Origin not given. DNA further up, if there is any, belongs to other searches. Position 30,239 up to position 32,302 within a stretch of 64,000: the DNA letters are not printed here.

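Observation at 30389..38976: Ten-gene Arn-like operon for a heavily tailored amino sugar, with no characterised counterpart I can name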

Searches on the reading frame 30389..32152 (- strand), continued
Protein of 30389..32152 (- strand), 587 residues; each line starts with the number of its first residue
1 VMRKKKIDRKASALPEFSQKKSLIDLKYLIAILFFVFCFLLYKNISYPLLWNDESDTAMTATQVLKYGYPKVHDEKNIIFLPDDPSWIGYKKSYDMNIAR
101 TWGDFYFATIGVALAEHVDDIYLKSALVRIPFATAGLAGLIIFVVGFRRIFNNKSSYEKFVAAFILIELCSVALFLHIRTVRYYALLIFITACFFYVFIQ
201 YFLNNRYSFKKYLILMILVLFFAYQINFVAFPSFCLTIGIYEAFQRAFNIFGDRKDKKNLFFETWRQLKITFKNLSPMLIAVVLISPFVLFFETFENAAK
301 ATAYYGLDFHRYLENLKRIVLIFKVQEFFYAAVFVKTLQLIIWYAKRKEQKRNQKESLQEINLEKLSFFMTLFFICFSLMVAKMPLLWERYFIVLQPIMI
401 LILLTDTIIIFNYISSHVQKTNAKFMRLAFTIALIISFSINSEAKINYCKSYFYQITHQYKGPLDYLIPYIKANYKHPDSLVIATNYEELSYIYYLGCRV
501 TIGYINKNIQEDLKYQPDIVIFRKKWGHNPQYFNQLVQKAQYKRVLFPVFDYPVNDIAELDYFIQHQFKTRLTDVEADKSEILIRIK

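Call 22: find_related_loci(query=A1, collection=genome_contigs, flank=10000)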
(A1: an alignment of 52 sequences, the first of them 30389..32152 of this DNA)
Query A1 (587 aa) in genome_contigs; peptide patterns used: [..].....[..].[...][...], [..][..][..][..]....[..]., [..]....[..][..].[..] (x = any residue, [..] = any of these).
169 stretches matched a pattern; 145 encode a relative of the query (tblastn E <= 1e-3); the best 80 are kept; 80 distinct loci.
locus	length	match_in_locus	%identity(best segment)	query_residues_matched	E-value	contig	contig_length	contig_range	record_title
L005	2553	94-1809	52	7-585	0e+0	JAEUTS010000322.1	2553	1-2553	MAG: Bacteroidia bacterium isolate new MAG-335 k141_3296064, whole genome shotgun sequence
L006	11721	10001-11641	59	36-587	0e+0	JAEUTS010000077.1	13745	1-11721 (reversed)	MAG: Bacteroidia bacterium isolate new MAG-335 k141_3991526, whole genome shotgun sequence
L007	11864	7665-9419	53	3-587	0e+0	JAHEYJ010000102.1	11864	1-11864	MAG: Bacteroidetes bacterium isolate nzgw125 NODE_3807_length_11865_cov_2.672258, whole genome shotgun sequence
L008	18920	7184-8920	43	3-587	3e-154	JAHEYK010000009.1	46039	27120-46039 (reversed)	MAG: Bacteroidetes bacterium isolate nzgw126 NODE_828_length_46040_cov_7.068751, whole genome shotgun sequence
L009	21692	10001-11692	43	14-587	1e-146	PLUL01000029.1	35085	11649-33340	MAG: Bacteroidetes bacterium isolate palsa_971 73.20120700_P3D.99_contig_41887, whole genome shotgun sequence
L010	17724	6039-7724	43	15-585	4e-145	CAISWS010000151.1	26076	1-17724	MAG: uncultured Bacteroidetes bacterium isolate AM3_bin-0905 genome assembly, contig: bin-0905:151/527, whole genome sho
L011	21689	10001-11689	40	30-574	5e-132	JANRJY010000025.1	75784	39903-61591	MAG: Bacteroidota bacterium isolate bins.359 k141_2405058, whole genome shotgun sequence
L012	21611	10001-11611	42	43-585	3e-123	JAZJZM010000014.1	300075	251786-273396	MAG: Bacteroidota bacterium isolate ADI_H2L1_1_122_18_3-bin023 ADIH2L11_B023_0_000000000014, whole genome shotgun sequen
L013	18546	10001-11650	40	20-586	2e-118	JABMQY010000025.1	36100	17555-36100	MAG: Candidatus Saganbacteria bacterium isolate bin.294 k141_1573603, whole genome shotgun sequence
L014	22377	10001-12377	36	8-585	6e-111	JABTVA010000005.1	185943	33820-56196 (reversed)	MAG: Deltaproteobacteria bacterium isolate H5_GWC seq005, whole genome shotgun sequence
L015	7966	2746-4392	37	29-587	9e-110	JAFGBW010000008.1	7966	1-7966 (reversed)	MAG: Candidatus Auribacterota bacterium isolate Zod_Metabat.1054 k87_386475, whole genome shotgun sequence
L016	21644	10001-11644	37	33-587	7e-109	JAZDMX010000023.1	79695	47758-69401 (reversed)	MAG: Candidatus Omnitrophota bacterium isolate MEGAHIT-group-0.683 k141_8280226, whole genome shotgun sequence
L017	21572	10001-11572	39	37-578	1e-108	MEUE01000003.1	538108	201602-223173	MAG: candidate division WOR-1 bacterium RIFOXYB2_FULL_46_45 rifoxyb2_full_scaffold_2, whole genome shotgun sequence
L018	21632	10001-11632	37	19-580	1e-107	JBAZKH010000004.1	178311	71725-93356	MAG: Candidatus Omnitrophota bacterium isolate SO_2017_LW4_139 scaffold_268_c1_LW137-91_2017, whole genome shotgun seque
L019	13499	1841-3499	35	19-585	6e-105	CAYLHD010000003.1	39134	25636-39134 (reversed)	MAG TPA_asm: uncultured Candidatus Saccharibacteria bacterium isolate binchicken_co243_277 genome assembly, contig: NODE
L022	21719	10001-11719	37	19-585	2e-102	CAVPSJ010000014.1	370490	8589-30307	MAG: uncultured delta proteobacterium isolate MFD10007.bin.2.36 genome assembly, contig: contig_53688, whole genome shot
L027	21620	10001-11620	36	29-585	2e-101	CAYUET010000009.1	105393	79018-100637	MAG TPA_asm: uncultured bacterium isolate SRP192927_co3_253 genome assembly, contig: NODE_241_length_105393_cov_7.126877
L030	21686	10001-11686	34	27-576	5e-101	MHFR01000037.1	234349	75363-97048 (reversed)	MAG: Omnitrophica bacterium RIFCSPLOWO2_12_FULL_44_17 rifcsplowo2_12_scaffold_33, whole genome shotgun sequence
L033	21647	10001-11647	34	19-579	2e-98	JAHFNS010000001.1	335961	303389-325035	MAG: Candidatus Nomurabacteria bacterium isolate nzgw486 NODE_6_length_335962_cov_15.263479, whole genome shotgun sequen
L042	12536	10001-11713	33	3-582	1e-91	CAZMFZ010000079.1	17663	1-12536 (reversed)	MAG TPA_asm: uncultured Bifidobacteriaceae bacterium isolate SRP128246_co1_527 genome assembly, contig: NODE_6870_length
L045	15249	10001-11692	32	17-586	1e-90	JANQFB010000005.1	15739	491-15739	MAG: Chitinophagales bacterium isolate PL23a_bin.6 k99_640808, whole genome shotgun sequence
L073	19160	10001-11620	32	31-574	1e-75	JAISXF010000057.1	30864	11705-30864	MAG: Prevotellaceae bacterium isolate Nc350_bin165 k119_1452447, whole genome shotgun sequence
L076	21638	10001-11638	36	20-586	3e-75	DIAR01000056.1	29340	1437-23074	MAG TPA_asm: Candidatus Woesebacteria bacterium UBA5073 UBA5073_contig_133145, whole genome shotgun sequence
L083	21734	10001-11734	34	3-585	6e-73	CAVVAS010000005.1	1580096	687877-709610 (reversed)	MAG: uncultured Saprospiraceae bacterium isolate MFD03975.bin.2.133 genome assembly, contig: contig_23992, whole genome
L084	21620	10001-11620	32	31-585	3e-72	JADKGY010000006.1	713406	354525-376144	MAG: Candidatus Opimibacter skivensis isolate Ribe_18-Q3-R11-54_MAXAC.273 tig00001254-10-7121560, whole genome shotgun s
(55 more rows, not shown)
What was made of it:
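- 30389..32152 (-): GT-C-fold membrane glycosyltransferase, 587 aa (586 from the ATG), of an unnamed family, with a C-terminal soluble domain at about residues 460-587. Last gene of the operon. 145 relatives in GTDB species genomes (call 22).
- A protein acceptor would fit the distribution across lineages with one or two membranes (call 22).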

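Call 23: predict_structure(alignment_id=A1)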
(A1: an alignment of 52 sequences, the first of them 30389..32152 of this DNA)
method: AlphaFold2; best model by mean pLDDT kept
length: 587 residues; sequences in the alignment: 52
mean_pLDDT: 92.8   pTM: 0.92
mean pLDDT of the five models: 92.8, 92.2, 92.2, 91.0, 90.9
residues with pLDDT >= 90: 493; 70-90: 61; 50-70: 27; < 50: 6
segments of 3 or more residues with pLDDT < 50: 15-18
pLDDT, mean of each block of 10 residues (from residue 1): 58 50 84 98 97 96 97 93 86 94 97 97 98 99 96 94 97 97 97 98 97 98 97 98 92 71 92 97 97 94 93 97 94 97 87 74 96 98 93 97 98 91 94 94 90 96 97 97 96 97 90 96 91 95 97 92 91 96 95
secondary structure, 60 per line:
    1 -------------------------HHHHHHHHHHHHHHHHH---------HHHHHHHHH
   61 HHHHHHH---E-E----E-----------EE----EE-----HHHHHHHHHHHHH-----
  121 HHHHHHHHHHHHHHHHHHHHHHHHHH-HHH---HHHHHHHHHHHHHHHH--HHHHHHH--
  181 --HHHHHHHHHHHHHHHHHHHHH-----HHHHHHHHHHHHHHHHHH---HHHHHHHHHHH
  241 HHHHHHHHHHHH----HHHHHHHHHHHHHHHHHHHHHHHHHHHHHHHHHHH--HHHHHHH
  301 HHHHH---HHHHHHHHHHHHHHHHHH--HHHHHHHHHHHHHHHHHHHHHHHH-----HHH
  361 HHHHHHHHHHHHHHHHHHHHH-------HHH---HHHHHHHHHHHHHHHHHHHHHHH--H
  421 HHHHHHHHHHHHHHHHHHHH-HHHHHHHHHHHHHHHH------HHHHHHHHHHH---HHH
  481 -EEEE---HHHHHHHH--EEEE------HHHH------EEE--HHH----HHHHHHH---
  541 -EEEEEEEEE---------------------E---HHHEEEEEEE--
elements in order: H26-42 H52-67 H103-115 H121-146 H154-169 H172-178 H183-203 H209-226 H230-252 H257-291 H294-305 H309-326 H329-352 H358-381 H395-417 H420-440 H442-457 H464-474 E482-485 H489-496 E499-502 H509-512 E519-521 H531-537 E542-550 E579-585
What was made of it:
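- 30389..32152 (-): AF2 pLDDT 92.8, pTM 0.92 (call 23).
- On GT-C fold glycosyltransferases: The AF2 model (pLDDT 92.8) has about 13 long helices between residues 26 and 457 (call 23).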

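Call 26: fold_search(model_id=the predicted structure, library=pdb)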
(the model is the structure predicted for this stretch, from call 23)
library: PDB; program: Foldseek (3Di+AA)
matches with E <= 10: 289; with E <= 0.001: 12
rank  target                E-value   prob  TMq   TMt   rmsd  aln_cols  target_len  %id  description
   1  5ezm                  6.7e-06  1.00  0.46  0.50  12.6       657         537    9  Crystal Structure of ArnT from Cupriavidus metallidurans in the apo state (released 2016-02-17)
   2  5f15                  2.0e-05  1.00  0.48  0.51  11.6       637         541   11  Crystal Structure of ArnT from Cupriavidus metallidurans bound to Undecaprenyl phosphate (released 2016-02-17)
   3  9s6t_A                3.6e-05  1.00  0.47  0.56  10.0       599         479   12  Ternary cryo-EM structure of chicken ALG12 with Dol25-PP-GlcNAc2Man7, Dol25-P-Man, and Fab (released 2026-03-18)
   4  8pn9_A                5.1e-05  1.00  0.42  0.39  11.8       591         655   12  Structure of human oligosaccharyltransferase OST-A complex bound to NGI-1 (released 2024-05-08)
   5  6s7t_A                1.3e-04  1.00  0.37  0.32  10.6       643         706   12  Cryo-EM structure of human oligosaccharyltransferase complex OST-B (released 2019-12-18)
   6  9s6s_A                2.3e-04  1.00  0.50  0.53   9.6       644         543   12  Ternary cryo-EM structure of human ALG9 with Dol25-PP-GlcNAc2Man6, Dol25-P-Man and Fab (released 2026-03-18)
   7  8agc_A                2.7e-04  1.00  0.46  0.40  10.4       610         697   11  Structure of yeast oligosaccharylransferase complex with lipid-linked oligosaccharide and non-acceptor peptide bound (released 2022-12-07)
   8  8agb_A                3.1e-04  1.00  0.45  0.42  12.4       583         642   11  Structure of yeast oligosaccharylransferase complex with lipid-linked oligosaccharide bound (released 2022-12-07)
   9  8age_A                4.4e-04  1.00  0.43  0.40  11.8       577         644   10  Structure of yeast oligosaccharylransferase complex with acceptor peptide bound (released 2022-12-07)
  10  8if8_B                5.0e-04  1.00  0.40  0.38  10.8       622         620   11  Arabinosyltransferase AftA (released 2023-05-31)
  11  9i5k_A                5.2e-04  1.00  0.46  0.54   9.9       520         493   14  Structure of the Chaetomium thermophilum Pmt4 homodimer (C2 symmetry) (released 2025-12-24)
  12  9s6u_A                5.7e-04  1.00  0.42  0.44   8.7       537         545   12  Ternary cryo-EM structure of human ALG9 with Dol25-PP-GlcNAc2Man8, Dol25-P-Man and Fab (released 2026-03-18)
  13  8if8_C                1.8e-03  1.00  0.38  0.38  11.2       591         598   11  Arabinosyltransferase AftA (released 2023-05-31)
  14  9i5l_A                7.0e-03  1.00  0.29  0.24   9.5       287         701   18  Structure of the Chaetomium thermophilum Pmt4 homodimer (C1 symmetry) (released 2025-12-24)
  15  6p25_A                7.3e-03  1.00  0.30  0.25   6.8       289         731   14  Structure of S. cerevisiae protein O-mannosyltransferase Pmt1-Pmt2 complex bound to the sugar donor and a peptide acce (released 2019-07-10)
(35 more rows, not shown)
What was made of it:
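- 30389..32152 (-): Foldseek hits: ArnT 5ezm/5f15 (E 7e-6 to 2e-5, TM about 0.5), then ALG12, STT3, ALG9, AftA and Pmt4 (call 26).
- On GT-C fold glycosyltransferases: Best E 7e-6, TM 0.46-0.56 (call 26).
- Closest known: Arn pathway. Same: It has the same triad of DegT aminotransferase, polyprenyl-P GT2 and GT-C. ArnT is the best structural match of the 587-aa protein (call 26).
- ArnT is the top structural match (call 26). PMT-family structures are among the significant fold hits (call 26). STT3/OST structures are among the top fold hits (call 26).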

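Call 29: search_protein_families(library=pfam, proteins=[L019:156-881:-, L019:901-1647:-, L019:3508-4209:-, L019:4230-5258:-, L019:5339-5734:+, L019:5743-6429:+, L019:6439-7683:+, L019:8090-9268:+, L019:10465-11055:+, L019:11959-13143:+], max_evalue=0.0001)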
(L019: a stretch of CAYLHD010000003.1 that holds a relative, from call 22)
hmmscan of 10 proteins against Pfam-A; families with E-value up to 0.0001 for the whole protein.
L019:156-881:- (241 aa): 1 family
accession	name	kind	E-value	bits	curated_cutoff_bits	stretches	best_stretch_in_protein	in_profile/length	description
PF00215.30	OMPdecase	-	6.4e-37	128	27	1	6-230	2-220/221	Orotidine 5'-phosphate decarboxylase / HUMPS family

L019:901-1647:- (248 aa): 1 family
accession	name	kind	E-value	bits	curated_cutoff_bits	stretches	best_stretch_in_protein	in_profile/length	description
PF00156.33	Pribosyltran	-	7.8e-06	25.7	26.3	1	89-213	14-144/158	Phosphoribosyl transferase domain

L019:3508-4209:- (233 aa): 1 family
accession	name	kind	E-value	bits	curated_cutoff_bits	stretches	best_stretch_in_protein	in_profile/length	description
PF00535.33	Glycos_transf_2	-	4.6e-22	79.2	23.3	1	5-170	2-167/168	Glycosyl transferase family 2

L019:4230-5258:- (342 aa): 6 families
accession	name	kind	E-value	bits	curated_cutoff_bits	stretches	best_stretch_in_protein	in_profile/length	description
PF16363.11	GDP_Man_Dehyd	-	2.1e-104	350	27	1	9-332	1-332/332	GDP-mannose 4,6 dehydratase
PF01370.27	Epimerase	-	2.2e-49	168.5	20.9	1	9-247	2-239/240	NAD dependent epimerase/dehydratase family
PF04321.23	RmlD_sub_bind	-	7.5e-13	48.6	27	1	8-177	3-149/287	RmlD substrate binding domain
PF05368.20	NmrA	-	2.2e-09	37.8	27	1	7-73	4-67/298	NmrA-like family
PF07993.18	NAD_binding_4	-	4.7e-05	23.1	20.1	0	10-143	1-151/258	Male sterility protein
PF13460.12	NAD_binding_10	-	9.4e-05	22.8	27.2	0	12-73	1-58/184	NAD(P)H-binding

L019:5339-5734:+ (131 aa): 3 families
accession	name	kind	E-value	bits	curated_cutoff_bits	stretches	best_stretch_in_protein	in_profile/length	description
PF14667.12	Polysacc_synt_C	-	1.2e-09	38.7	28.7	1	22-115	2-97/111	Polysaccharide biosynthesis C-terminal domain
PF00190.28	Cupin_1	-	1.6e-07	31.5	22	1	42-111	37-108/151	Cupin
PF07883.17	Cupin_2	-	2e-07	31.1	27.2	1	44-111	4-64/70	Cupin domain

L019:5743-6429:+ (228 aa): 1 family
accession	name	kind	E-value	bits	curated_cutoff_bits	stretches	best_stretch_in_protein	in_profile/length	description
PF01370.27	Epimerase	-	2.7e-06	27.4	20.9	0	7-92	4-116/240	NAD dependent epimerase/dehydratase family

L019:6439-7683:+ (414 aa): 4 families
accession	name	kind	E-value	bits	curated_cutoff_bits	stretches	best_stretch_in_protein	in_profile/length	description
PF08484.17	Methyltransf_14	-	2.5e-43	148.1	23.5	1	250-409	2-160/160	C-methyltransferase C-terminal domain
PF13489.12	Methyltransf_23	-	1.2e-17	64.6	27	1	91-242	11-161/164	Methyltransferase domain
PF08421.16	Methyltransf_13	-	1.4e-11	44.9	31.3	1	7-72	1-62/62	Putative zinc binding domain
PF08241.18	Methyltransf_11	-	2.6e-05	25.2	21.2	1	109-200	1-94/95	Methyltransferase domain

L019:8090-9268:+ (392 aa): 0 families

L019:10465-11055:+ (196 aa): 1 family
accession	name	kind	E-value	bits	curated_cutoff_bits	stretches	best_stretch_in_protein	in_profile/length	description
PF09335.16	VTT_dom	-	4.3e-11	43.8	33.9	1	59-164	15-121/123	VTT domain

L019:11959-13143:+ (394 aa): 2 families
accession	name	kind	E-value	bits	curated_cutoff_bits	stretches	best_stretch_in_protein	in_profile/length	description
PF01520.23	Amidase_3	-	3.4e-14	53.7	27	1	55-296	1-172/174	N-acetylmuramoyl-L-alanine amidase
PF01471.23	PG_binding_1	-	3.5e-07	30.8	23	1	327-390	3-57/57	Putative peptidoglycan binding domain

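Call 30: search_protein_families(library=pfam, proteins=[L033:6593-8317:-, L033:9258-9998:+, L033:11684-12403:-, L033:12397-13440:-, L033:13437-14483:-, L033:14549-15067:-, L033:15175-15600:+, L033:15823-16515:+, L033:17768-19315:+, L033:19302-20999:+], max_evalue=0.0001)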
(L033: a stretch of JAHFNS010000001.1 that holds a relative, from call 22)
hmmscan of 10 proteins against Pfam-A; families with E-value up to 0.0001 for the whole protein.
L033:6593-8317:- (574 aa): 0 families

L033:9258-9998:+ (246 aa): 1 family
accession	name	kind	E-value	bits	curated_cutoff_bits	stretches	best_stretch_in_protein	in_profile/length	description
PF00535.33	Glycos_transf_2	-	7.2e-21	75.3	23.3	1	13-175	2-167/168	Glycosyl transferase family 2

L033:11684-12403:- (239 aa): 1 family
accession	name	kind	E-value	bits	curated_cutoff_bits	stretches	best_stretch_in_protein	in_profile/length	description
PF00535.33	Glycos_transf_2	-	4.1e-22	79.3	23.3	1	11-176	2-167/168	Glycosyl transferase family 2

L033:12397-13440:- (347 aa): 4 families
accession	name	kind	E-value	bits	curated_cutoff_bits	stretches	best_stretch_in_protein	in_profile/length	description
PF16363.11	GDP_Man_Dehyd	-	7.9e-135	450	27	1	5-332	1-332/332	GDP-mannose 4,6 dehydratase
PF01370.27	Epimerase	-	9.1e-63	212.3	20.9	1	4-248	1-240/240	NAD dependent epimerase/dehydratase family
PF04321.23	RmlD_sub_bind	-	1.1e-12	48.1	27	1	3-194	2-161/287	RmlD substrate binding domain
PF02719.21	Polysacc_synt_2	-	1.6e-05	24.7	20.2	1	5-122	2-123/293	Polysaccharide biosynthesis protein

L033:13437-14483:- (348 aa): 4 families
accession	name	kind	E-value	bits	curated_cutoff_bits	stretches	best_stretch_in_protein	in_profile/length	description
PF16363.11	GDP_Man_Dehyd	-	9.6e-106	354.4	27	1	9-332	1-332/332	GDP-mannose 4,6 dehydratase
PF01370.27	Epimerase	-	4.3e-46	157.7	20.9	1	9-248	2-240/240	NAD dependent epimerase/dehydratase family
PF04321.23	RmlD_sub_bind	-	1.4e-07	31.3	27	1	9-159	4-132/287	RmlD substrate binding domain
PF05368.20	NmrA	-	1.8e-05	24.9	27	1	5-77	2-71/298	NmrA-like family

L033:14549-15067:- (172 aa): 1 family
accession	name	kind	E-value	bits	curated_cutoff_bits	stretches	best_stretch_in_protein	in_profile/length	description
PF00293.34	NUDIX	-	5.4e-06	26.9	21.1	1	42-107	6-73/134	NUDIX domain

L033:15175-15600:+ (141 aa): 0 families

L033:15823-16515:+ (230 aa): 1 family
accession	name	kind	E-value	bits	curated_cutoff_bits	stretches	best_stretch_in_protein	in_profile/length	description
PF01370.27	Epimerase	-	1.7e-06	28.1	20.9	0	7-91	4-115/240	NAD dependent epimerase/dehydratase family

L033:17768-19315:+ (515 aa): 0 families

L033:19302-20999:+ (565 aa): 8 families
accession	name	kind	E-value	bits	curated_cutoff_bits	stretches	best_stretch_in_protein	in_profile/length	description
PF00515.34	TPR_1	-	8.1e-13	48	27.8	1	489-520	3-34/34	Tetratricopeptide repeat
PF07719.23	TPR_2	-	1.7e-12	46.8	27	0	489-520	3-34/34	Tetratricopeptide repeat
PF13414.12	TPR_11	-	1.1e-10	41.5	26.8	0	462-499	3-40/42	TPR repeat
PF13432.12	TPR_16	-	1.4e-08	35.5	32.7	0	459-507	3-51/65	Tetratricopeptide repeat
PF13431.12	TPR_17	-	2.5e-07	30.9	24.4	0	445-473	5-33/34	Tetratricopeptide repeat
PF13424.12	TPR_12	-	7.1e-07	29.8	30.1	0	421-478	5-70/77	Tetratricopeptide repeat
PF13231.12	PMT_2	-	3.9e-06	27.6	26.1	1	112-241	31-152/160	Dolichyl-phosphate-mannose-protein mannosyltransferase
PF13181.12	TPR_8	-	4.9e-05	23.6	25.7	0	489-519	3-33/34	Tetratricopeptide repeat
